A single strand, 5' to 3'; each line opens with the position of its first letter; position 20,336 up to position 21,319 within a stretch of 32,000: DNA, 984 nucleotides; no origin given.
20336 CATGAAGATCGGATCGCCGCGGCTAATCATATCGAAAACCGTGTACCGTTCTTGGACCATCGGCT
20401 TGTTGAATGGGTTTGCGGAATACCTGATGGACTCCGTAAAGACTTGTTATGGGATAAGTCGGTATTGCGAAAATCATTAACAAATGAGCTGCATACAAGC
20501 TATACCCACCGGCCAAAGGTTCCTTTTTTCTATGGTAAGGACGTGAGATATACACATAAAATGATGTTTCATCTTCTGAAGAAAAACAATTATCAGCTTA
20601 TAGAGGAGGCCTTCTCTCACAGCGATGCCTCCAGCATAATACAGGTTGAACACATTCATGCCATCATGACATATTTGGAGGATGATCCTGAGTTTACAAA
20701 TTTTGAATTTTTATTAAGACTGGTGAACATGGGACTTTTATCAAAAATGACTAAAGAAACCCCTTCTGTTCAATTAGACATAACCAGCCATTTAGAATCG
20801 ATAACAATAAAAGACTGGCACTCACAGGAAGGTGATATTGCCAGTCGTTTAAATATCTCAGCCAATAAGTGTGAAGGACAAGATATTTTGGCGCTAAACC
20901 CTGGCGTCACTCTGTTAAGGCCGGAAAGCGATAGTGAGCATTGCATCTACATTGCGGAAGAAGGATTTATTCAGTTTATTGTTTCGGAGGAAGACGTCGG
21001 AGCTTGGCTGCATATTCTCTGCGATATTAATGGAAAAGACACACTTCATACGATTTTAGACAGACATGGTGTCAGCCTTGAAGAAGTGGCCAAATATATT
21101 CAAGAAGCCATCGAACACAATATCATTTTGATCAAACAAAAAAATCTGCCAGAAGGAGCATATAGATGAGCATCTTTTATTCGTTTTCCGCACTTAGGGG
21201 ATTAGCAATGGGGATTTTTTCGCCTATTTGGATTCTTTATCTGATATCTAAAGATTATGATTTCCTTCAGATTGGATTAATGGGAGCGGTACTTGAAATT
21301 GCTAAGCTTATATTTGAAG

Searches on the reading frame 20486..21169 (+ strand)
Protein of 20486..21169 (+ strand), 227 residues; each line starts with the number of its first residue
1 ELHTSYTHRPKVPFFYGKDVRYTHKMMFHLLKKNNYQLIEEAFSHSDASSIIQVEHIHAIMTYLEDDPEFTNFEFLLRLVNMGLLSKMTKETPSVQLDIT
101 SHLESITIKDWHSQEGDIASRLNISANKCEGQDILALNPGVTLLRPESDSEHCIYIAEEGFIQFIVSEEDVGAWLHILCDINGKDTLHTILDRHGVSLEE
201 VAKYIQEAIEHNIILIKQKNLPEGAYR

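Call 36: search_protein_families(library=pfam, proteins=[window:20546-21169:+], max_evalue=10)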
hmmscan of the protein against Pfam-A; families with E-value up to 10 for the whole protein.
window:20546-21169:+ (207 aa): 1 family
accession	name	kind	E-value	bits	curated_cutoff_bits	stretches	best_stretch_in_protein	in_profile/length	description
PF21984.2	DnaD_N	-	0.0079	16.8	27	1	148-206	16-77/101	DnaD N-terminal domain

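Call 37: find_homologous_proteins(query=window:20486-21169:+)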
Query window:20486-21169:+: 277 candidates shared short words with the query, none scored E <= 0.001.
